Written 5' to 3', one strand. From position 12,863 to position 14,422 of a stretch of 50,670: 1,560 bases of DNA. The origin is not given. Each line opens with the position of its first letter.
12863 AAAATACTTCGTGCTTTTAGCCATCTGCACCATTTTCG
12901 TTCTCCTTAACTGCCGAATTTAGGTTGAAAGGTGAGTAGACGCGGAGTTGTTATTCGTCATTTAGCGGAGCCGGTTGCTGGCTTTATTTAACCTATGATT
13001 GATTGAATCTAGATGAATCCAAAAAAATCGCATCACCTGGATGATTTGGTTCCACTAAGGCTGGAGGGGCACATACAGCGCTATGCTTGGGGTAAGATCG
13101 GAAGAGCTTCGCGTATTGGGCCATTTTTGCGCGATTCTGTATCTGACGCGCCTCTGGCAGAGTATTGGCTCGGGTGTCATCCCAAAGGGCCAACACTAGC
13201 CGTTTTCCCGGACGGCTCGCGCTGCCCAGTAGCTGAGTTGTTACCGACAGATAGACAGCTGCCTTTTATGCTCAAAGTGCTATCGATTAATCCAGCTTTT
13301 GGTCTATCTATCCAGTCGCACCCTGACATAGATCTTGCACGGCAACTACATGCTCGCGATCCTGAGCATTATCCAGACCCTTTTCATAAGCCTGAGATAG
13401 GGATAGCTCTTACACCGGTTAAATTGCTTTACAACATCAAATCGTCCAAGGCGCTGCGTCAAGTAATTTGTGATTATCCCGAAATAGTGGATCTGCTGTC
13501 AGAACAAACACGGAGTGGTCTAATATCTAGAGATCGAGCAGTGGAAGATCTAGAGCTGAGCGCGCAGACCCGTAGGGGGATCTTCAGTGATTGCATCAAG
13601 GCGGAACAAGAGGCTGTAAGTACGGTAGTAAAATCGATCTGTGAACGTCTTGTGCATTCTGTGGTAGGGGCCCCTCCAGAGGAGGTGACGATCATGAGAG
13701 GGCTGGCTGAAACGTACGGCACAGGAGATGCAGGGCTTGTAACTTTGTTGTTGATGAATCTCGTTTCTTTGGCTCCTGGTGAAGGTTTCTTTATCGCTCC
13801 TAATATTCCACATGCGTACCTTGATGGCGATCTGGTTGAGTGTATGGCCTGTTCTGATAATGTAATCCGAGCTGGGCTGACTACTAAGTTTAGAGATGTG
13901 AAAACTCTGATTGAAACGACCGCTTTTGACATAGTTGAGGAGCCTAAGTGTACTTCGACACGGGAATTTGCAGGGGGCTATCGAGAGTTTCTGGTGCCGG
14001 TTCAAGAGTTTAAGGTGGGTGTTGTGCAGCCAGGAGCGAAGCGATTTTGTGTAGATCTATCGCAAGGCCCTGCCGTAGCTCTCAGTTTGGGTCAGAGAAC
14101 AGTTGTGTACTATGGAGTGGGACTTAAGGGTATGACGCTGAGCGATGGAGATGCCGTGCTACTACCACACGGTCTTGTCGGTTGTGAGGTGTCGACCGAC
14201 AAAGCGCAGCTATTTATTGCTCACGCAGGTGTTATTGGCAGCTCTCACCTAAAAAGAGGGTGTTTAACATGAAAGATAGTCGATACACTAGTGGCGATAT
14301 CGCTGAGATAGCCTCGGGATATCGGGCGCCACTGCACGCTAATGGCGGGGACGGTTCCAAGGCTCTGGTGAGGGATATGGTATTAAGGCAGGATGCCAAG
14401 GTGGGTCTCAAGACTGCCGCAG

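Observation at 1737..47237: F1: a 176-bp palindromic MITE-like element with nine copies in 50 kb, all in the same orientation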

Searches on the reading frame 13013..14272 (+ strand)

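Call 36: search_protein_families(library=pfam, proteins=[window:13013-14272:+])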
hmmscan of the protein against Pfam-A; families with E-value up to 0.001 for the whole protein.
window:13013-14272:+ (419 aa): 1 family
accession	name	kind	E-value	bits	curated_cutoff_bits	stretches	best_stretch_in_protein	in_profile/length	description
PF20511.4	PMI_typeI_cat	-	7.9e-26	91.3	22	1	15-139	2-137/143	Phosphomannose isomerase type I, catalytic domain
